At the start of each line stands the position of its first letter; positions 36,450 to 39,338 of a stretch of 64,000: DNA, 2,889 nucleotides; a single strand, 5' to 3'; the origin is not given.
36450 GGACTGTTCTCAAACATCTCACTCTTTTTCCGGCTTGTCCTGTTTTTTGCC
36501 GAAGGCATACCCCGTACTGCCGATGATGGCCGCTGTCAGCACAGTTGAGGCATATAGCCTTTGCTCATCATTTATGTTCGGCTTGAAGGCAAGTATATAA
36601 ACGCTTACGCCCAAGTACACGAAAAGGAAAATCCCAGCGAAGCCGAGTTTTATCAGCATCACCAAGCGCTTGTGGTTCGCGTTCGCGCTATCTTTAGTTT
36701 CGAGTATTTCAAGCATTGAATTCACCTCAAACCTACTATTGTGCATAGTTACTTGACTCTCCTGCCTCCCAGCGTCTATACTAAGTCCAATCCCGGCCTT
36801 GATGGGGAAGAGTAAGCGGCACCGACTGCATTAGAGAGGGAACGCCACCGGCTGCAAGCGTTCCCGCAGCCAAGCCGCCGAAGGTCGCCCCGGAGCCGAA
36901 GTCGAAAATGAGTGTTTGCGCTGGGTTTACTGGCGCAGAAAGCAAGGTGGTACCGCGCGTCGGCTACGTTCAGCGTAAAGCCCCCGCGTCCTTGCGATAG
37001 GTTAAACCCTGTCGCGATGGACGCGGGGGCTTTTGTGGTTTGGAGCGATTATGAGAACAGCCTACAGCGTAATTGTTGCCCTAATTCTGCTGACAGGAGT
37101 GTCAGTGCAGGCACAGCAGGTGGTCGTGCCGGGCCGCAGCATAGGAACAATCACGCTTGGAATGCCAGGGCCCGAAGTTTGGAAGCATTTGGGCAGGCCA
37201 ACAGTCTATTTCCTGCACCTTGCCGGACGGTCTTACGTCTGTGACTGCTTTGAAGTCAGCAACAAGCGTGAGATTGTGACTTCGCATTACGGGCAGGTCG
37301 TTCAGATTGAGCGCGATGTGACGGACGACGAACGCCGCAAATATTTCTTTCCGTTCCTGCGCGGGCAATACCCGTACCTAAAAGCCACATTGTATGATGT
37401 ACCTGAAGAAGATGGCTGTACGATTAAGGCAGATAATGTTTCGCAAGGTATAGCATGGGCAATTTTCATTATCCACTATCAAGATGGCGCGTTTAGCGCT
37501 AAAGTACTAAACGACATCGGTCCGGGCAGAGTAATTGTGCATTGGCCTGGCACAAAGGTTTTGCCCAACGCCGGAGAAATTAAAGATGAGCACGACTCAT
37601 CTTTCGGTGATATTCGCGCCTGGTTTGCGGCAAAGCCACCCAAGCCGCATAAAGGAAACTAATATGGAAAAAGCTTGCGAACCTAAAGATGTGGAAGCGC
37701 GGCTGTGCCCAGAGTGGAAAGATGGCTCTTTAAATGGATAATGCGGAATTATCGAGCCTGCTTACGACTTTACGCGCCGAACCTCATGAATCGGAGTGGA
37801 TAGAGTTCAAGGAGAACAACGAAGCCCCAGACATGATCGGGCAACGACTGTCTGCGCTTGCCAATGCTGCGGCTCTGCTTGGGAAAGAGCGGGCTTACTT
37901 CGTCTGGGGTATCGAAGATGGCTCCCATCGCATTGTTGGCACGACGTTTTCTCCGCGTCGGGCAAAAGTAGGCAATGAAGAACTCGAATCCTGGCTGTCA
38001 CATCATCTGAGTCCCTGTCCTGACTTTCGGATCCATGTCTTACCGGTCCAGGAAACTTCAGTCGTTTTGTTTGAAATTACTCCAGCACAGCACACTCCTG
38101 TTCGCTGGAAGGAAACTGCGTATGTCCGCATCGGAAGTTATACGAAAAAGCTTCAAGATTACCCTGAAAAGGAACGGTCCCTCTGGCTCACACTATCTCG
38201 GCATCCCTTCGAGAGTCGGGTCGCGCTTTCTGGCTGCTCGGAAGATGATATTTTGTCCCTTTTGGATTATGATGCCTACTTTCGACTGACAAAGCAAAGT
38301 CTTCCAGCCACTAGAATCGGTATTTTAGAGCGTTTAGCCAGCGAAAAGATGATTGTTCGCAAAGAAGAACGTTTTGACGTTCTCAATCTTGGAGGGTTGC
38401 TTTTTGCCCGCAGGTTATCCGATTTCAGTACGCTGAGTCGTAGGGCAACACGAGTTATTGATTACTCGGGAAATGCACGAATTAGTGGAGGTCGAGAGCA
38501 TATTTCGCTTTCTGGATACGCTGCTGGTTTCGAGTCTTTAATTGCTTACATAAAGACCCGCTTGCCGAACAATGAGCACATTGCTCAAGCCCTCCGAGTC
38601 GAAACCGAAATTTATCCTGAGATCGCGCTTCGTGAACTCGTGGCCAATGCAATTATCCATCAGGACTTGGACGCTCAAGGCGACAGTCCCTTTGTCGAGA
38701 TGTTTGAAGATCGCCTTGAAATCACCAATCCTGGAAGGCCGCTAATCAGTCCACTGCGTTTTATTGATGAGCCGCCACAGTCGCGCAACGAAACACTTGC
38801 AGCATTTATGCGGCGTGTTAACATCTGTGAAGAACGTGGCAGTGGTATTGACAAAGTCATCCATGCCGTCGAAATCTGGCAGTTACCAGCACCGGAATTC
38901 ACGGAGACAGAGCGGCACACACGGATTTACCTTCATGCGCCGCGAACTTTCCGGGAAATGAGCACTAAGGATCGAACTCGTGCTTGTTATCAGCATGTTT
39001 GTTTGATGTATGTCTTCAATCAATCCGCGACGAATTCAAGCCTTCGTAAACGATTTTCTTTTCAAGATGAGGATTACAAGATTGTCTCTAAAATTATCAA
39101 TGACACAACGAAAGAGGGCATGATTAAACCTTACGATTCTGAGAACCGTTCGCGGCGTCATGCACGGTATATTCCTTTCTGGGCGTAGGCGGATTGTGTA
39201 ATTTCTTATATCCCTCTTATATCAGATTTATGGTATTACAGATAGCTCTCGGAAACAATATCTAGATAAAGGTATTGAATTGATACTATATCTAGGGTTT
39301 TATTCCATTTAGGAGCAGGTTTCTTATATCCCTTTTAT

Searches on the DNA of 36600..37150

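Call 57: search_rna_families(source=window, start=36600, end=37150, threshold=evalue, max_evalue=1)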
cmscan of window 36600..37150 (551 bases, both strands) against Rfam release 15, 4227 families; matches with E-value up to 1: 4.
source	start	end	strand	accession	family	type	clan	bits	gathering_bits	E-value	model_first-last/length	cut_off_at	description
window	36790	36996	+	RF00230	T-box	Cis-reg; leader;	-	73.8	93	3.7e-16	1-219/219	no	T-box leader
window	36976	37039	+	RF02847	Ref64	Gene; sRNA;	-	23.9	44.3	0.034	1-69/69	no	Enterococcus sRNA 64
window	36976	37034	+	RF03173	mir-4504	Gene; miRNA;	-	19.7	104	0.3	1-92/92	no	mir-4504 microRNA precursor family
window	36968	37033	+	RF01813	rdlD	Gene; antitoxin;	-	19.5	50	0.22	1-66/66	no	rdlD antitoxin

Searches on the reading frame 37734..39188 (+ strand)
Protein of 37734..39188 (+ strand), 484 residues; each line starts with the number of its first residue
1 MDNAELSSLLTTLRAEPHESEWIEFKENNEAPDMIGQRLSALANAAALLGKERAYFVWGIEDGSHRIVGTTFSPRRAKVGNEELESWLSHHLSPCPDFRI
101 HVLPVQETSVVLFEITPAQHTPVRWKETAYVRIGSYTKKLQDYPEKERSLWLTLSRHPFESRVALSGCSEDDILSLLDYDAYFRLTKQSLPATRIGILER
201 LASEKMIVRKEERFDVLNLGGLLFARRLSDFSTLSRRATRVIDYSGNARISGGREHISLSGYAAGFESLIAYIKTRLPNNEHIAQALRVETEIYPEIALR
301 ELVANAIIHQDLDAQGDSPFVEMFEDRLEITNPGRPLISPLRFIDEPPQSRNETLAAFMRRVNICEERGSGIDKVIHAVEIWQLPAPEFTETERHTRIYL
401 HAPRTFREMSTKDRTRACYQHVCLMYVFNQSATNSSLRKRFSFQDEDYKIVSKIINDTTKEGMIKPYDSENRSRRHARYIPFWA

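Call 26: search_protein_families(library=pfam, proteins=[window:37734-39188:+], max_evalue=1)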
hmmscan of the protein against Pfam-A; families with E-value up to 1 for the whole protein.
window:37734-39188:+ (484 aa): 3 families
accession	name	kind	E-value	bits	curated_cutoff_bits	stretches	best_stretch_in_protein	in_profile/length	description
PF13749.12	HATPase_c_4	-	1.5e-22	79.8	26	1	316-399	1-88/89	Putative ATP-dependent DNA helicase recG C-terminal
PF04326.19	SLFN_AlbA_2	-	1.3e-17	64.9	25.3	1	19-140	1-117/118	Schlafen, AlbA_2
PF11526.13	Pfc11_Clp1_ID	-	0.18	11.6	24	1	18-29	20-31/43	Pcf11, Clp1-interaction domain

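Call 27: search_protein_families(library=ncbifam, proteins=[window:37734-39188:+], max_evalue=0.1)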
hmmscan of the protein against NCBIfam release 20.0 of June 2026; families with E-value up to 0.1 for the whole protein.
window:37734-39188:+ (484 aa): 0 families

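Call 48: find_homologous_proteins(query=window:37734-39188:+)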
Query window:37734-39188:+ (484 aa): 7861 proteins with E <= 0.001 among 8000 candidates; the best 120 are listed.
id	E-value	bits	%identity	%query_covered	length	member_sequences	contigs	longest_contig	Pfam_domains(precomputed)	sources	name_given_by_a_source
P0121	0.0e+0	1101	100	100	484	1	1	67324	PF13749.13,PF04326.20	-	-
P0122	4.4e-285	964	85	100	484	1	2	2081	PF13749.13,PF04326.20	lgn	-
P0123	2.3e-282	955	85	100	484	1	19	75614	PF13749.13,PF04326.20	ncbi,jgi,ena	-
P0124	1.2e-274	929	82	100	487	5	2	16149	PF13749.13,PF04326.20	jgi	-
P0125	1.2e-269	913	80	100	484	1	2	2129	PF13749.13,PF04326.20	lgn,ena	-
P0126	1.6e-260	883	78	97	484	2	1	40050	PF13749.13,PF04326.20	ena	-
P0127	2.5e-259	879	77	100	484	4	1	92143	PF13749.13,PF04326.20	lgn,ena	-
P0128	5.9e-248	841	74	100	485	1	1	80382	PF13749.13,PF04326.20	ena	-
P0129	1.7e-243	827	74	100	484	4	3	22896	PF13749.13,PF04326.20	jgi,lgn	jgi:ATP-dependent DNA helicase RecG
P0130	2.5e-237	806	78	93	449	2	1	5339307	PF13749.13,PF04326.20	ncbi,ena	-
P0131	3.8e-229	779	69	96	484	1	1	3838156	PF13749.13,PF04326.20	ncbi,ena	-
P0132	7.4e-226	768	69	100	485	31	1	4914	PF13749.13,PF04326.20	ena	-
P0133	3.6e-223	760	67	100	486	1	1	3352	PF13749.13,PF04326.20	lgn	-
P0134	2.1e-218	744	67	99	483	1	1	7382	PF13749.13,PF04326.20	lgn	-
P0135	2.9e-217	740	67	100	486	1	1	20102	PF13749.13,PF04326.20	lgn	-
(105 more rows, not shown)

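Call 49: find_encoding_contigs(protein=P0123, flank=5000, max_places=4)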
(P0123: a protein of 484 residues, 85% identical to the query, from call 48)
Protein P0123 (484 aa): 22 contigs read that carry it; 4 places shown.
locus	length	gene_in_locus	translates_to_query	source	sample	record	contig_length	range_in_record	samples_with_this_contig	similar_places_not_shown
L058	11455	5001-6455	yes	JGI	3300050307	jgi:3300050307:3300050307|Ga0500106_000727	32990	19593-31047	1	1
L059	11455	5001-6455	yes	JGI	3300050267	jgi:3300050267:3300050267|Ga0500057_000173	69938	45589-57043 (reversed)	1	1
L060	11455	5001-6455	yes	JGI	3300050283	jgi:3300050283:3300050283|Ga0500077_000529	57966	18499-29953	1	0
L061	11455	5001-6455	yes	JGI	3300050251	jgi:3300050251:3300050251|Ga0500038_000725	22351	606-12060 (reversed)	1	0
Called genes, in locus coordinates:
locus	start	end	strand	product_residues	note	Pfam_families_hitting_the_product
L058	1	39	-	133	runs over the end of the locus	-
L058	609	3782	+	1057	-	PF00580:UvrD-helicase, PF13245:AAA_19, PF13604:AAA_30 (faint), PF13403:Hint_2 (faint), PF14890:Intein_splicing, PF13361:UvrD_C, PF13538:UvrD_C_2 (weak)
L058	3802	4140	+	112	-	-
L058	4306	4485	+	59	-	-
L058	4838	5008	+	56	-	PF00133:tRNA-synt_1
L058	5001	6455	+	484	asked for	PF04326:SLFN_AlbA_2, PF13749:HATPase_c_4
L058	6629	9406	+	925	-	PF00133:tRNA-synt_1, PF01406:tRNA-synt_1e (faint), PF13603:tRNA-synt_1_2 (weak), PF09334:tRNA-synt_1g, PF08264:Anticodon_1, PF10458:Val_tRNA-synt_C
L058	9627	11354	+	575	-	PF02366:PMT (weak), PF13231:PMT_2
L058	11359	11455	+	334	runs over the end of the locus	PF00294:PfkB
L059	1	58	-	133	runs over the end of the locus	-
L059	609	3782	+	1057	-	PF00580:UvrD-helicase, PF13245:AAA_19, PF13403:Hint_2 (faint), PF14890:Intein_splicing, PF13361:UvrD_C, PF13538:UvrD_C_2 (weak)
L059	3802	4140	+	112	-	-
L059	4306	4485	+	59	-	-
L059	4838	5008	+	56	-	PF00133:tRNA-synt_1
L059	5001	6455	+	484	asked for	PF04326:SLFN_AlbA_2, PF13749:HATPase_c_4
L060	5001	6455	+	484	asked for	PF04326:SLFN_AlbA_2, PF13749:HATPase_c_4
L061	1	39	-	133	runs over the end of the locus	-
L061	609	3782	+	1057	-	PF00580:UvrD-helicase, PF13245:AAA_19, PF13604:AAA_30 (faint), PF13403:Hint_2 (faint), PF14890:Intein_splicing, PF13361:UvrD_C, PF13538:UvrD_C_2 (weak)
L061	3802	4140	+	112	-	-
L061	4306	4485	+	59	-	-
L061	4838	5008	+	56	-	PF00133:tRNA-synt_1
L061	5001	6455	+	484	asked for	PF04326:SLFN_AlbA_2, PF13749:HATPase_c_4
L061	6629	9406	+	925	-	PF00133:tRNA-synt_1, PF01406:tRNA-synt_1e (faint), PF13603:tRNA-synt_1_2 (weak), PF09334:tRNA-synt_1g, PF08264:Anticodon_1, PF10458:Val_tRNA-synt_C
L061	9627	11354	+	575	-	PF02366:PMT (weak), PF13231:PMT_2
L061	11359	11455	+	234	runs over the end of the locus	?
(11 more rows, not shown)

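Call 50: find_encoding_contigs(protein=P0131, flank=5000, max_places=3)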
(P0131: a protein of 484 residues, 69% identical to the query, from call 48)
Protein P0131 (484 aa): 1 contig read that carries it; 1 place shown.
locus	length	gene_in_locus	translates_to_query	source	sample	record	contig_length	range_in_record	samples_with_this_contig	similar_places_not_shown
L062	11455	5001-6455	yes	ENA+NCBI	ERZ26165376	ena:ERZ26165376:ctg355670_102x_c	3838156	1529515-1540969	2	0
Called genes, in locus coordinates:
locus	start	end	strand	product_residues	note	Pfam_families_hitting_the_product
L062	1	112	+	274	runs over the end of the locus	PF02311:AraC_binding, PF00165:HTH_AraC (faint), PF12833:HTH_18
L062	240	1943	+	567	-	PF08240:ADH_N, PF00107:ADH_zinc_N, PF13602:ADH_zinc_N_2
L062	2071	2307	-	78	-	-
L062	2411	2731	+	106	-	-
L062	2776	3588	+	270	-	PF01925:TauE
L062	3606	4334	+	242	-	-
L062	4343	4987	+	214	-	PF14235:DUF4337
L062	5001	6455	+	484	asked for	PF04326:SLFN_AlbA_2, PF13749:HATPase_c_4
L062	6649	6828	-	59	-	-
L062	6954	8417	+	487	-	PF03237:Terminase_6N (weak), PF17289:Terminase_6C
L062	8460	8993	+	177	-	-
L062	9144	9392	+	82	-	-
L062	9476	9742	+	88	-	-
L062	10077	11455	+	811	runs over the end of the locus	PF00580:UvrD-helicase, PF13245:AAA_19, PF13361:UvrD_C, PF13538:UvrD_C_2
